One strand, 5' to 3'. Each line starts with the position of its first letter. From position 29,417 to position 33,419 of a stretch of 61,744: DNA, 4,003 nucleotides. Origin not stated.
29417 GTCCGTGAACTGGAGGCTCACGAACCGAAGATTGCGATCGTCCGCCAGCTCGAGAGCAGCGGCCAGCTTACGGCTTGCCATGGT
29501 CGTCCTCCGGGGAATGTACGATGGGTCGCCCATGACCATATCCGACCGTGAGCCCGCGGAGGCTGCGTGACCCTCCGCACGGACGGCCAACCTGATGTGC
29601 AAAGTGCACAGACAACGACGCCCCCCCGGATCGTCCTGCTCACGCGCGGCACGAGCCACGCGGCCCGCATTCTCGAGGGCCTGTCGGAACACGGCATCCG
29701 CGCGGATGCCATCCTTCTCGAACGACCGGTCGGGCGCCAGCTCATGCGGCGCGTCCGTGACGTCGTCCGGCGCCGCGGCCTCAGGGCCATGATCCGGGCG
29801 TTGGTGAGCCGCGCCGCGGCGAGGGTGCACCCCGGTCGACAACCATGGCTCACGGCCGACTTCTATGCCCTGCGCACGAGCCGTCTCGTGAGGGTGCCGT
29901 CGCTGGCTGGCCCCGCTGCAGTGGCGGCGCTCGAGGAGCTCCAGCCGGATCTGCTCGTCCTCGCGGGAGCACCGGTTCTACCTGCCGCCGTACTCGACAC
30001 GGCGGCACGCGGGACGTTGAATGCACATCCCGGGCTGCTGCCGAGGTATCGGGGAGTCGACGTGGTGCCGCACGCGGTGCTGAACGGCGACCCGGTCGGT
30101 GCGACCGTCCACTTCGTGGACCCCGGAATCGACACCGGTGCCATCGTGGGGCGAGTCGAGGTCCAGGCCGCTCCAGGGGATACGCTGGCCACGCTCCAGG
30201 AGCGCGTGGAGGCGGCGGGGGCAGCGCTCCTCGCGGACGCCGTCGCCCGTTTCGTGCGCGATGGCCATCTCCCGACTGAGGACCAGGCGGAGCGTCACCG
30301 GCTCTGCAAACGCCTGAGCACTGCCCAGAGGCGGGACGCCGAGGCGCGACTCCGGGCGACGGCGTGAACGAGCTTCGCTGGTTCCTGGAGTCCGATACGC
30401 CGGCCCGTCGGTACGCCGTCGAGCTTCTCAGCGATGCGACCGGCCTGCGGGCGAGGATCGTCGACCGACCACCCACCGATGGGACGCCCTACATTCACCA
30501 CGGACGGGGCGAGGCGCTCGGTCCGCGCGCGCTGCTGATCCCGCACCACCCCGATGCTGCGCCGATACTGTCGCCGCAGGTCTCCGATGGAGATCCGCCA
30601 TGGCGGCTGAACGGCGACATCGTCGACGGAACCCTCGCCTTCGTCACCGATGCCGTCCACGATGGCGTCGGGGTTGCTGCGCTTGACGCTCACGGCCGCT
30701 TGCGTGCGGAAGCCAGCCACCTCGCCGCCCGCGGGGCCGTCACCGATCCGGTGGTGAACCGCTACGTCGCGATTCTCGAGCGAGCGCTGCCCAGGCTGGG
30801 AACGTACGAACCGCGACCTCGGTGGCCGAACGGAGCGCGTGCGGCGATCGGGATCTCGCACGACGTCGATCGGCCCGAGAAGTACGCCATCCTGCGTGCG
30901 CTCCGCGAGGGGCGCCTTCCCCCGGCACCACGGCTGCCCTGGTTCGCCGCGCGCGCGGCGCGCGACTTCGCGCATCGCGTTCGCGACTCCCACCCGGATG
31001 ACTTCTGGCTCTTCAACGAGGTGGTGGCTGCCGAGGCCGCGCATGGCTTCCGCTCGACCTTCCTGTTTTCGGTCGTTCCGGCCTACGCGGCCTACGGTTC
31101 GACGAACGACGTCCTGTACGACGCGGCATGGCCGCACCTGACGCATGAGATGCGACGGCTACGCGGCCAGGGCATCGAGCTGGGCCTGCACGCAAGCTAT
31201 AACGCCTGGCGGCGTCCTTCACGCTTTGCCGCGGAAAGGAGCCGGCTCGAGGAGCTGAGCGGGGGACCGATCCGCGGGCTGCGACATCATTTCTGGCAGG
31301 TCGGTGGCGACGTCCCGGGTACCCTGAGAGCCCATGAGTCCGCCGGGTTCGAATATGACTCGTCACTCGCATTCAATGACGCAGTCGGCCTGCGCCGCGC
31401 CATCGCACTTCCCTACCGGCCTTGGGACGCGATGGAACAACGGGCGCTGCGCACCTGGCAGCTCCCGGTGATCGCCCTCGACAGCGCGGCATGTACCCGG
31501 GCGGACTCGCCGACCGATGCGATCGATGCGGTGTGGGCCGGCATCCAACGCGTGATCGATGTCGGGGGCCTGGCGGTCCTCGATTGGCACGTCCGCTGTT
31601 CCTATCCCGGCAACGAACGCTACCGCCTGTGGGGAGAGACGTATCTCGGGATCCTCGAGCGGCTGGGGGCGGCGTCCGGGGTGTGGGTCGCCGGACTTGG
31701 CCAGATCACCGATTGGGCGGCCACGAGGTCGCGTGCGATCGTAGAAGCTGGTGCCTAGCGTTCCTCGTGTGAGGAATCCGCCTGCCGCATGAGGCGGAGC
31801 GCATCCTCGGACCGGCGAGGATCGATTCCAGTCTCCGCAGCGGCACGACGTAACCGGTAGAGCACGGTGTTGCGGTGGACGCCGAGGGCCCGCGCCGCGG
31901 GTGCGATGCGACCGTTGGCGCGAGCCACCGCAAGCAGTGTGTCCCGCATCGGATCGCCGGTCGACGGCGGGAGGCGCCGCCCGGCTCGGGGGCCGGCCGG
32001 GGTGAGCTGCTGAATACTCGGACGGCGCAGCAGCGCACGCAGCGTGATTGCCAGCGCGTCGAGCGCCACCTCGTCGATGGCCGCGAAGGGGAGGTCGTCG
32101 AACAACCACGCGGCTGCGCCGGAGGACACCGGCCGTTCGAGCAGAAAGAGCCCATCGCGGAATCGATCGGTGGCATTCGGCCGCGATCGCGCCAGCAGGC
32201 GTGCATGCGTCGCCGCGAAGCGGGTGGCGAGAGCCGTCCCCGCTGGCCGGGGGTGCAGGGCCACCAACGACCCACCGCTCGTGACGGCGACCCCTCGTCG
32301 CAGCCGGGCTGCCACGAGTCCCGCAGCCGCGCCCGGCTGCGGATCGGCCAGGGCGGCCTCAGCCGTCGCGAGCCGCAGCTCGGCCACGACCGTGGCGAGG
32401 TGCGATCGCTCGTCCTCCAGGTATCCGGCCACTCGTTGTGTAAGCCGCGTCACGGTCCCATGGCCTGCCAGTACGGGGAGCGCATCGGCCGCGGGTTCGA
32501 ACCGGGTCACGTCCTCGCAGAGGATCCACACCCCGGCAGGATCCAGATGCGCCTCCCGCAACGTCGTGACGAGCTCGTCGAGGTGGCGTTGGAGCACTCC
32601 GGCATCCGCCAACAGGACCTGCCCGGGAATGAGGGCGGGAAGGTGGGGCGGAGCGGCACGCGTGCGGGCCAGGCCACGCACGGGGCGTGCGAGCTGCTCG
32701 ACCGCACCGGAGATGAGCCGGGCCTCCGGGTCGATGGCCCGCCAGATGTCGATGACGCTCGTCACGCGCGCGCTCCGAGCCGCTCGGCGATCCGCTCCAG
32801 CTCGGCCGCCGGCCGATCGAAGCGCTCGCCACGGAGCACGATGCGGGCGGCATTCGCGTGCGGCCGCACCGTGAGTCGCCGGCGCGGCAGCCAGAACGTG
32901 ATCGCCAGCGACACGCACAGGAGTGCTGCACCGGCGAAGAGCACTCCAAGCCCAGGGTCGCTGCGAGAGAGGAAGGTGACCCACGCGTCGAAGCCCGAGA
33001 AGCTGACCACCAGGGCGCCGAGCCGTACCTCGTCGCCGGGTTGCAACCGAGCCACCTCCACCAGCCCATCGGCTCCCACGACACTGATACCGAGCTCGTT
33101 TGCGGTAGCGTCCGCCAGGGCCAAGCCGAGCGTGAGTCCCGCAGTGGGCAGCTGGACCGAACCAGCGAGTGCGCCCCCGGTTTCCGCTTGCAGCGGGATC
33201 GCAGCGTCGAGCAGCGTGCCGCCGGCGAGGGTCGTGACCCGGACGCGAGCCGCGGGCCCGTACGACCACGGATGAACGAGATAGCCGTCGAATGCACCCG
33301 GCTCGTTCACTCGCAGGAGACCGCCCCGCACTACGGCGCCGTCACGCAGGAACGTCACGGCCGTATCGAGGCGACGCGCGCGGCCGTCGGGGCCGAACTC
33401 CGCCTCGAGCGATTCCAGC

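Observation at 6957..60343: Eighteen copies of a cysteine-pair SLH-like repeat form an invariant C-terminal triple module on six unrelated secreted enzymes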

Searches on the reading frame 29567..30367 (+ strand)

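Call 28: search_protein_families(library=pfam, proteins=[window:29567-30367:+], max_evalue=0.001)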
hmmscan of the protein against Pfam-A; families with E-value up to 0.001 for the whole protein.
window:29567-30367:+ (266 aa): 1 family
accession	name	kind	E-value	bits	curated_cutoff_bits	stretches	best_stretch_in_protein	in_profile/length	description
PF00551.24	Formyl_trans_N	-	5.5e-25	88.6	26.1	1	70-225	24-180/181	Formyl transferase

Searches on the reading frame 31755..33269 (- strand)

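Call 28: search_protein_families(library=pfam, proteins=[window:31755-33269:-], max_evalue=0.001)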
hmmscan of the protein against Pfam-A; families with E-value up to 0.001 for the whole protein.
window:31755-33269:- (504 aa): 2 families
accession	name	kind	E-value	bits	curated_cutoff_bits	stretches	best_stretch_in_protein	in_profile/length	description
PF13556.12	HTH_30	-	9.6e-15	54.6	27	1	442-493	2-53/59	PucR C-terminal helix-turn-helix domain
PF02954.25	HTH_8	-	0.00013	22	22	1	449-475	15-41/42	Bacterial regulatory protein, Fis family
